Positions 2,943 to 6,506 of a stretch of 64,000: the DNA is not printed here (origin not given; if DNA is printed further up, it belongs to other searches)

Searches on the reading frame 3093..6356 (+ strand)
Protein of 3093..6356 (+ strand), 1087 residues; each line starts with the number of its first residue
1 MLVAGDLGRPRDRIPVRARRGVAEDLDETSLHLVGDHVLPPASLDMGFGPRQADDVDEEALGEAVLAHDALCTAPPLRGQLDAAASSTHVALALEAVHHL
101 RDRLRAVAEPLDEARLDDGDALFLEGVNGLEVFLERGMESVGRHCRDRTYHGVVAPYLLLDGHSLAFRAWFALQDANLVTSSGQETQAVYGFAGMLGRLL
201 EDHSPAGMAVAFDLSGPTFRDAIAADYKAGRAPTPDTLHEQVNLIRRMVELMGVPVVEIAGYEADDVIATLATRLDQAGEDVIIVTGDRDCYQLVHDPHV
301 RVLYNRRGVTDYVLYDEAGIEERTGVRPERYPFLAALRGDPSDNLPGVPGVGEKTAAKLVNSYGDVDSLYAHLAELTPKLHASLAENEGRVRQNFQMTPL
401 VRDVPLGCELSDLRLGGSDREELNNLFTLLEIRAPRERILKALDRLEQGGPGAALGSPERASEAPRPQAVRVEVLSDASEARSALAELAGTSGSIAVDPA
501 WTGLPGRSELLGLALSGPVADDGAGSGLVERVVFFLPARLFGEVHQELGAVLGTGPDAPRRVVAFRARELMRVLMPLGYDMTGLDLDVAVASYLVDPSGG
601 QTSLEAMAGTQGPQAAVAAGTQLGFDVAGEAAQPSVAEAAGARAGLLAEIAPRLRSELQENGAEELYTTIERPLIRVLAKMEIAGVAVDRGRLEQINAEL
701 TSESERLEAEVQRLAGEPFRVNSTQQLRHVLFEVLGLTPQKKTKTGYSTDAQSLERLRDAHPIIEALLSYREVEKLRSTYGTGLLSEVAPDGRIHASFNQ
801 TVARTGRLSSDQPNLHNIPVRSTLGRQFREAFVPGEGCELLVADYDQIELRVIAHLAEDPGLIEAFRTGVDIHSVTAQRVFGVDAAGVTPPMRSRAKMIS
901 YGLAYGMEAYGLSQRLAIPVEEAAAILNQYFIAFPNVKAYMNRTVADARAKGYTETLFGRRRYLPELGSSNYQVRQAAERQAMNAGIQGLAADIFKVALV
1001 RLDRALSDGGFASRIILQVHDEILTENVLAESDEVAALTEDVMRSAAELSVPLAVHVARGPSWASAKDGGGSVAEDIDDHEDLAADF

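Call 30: search_protein_families(library=pfam, proteins=[window:3093-6356:+], max_evalue=0.0001)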
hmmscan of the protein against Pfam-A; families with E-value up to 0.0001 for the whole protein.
window:3093-6356:+ (1087 aa): 3 families
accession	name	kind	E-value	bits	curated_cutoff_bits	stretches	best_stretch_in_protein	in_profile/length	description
PF00476.26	DNA_pol_A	-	9.8e-141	469.5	34.3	1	692-1064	3-380/381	DNA polymerase family A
PF02739.22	5_3_exonuc_N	-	1.9e-53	181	34.3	1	157-325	2-164/164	5'-3' exonuclease, N-terminal resolvase-like domain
PF01367.25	5_3_exonuc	-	3.1e-25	88.9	40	1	326-420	1-96/97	5'-3' exonuclease, C-terminal SAM fold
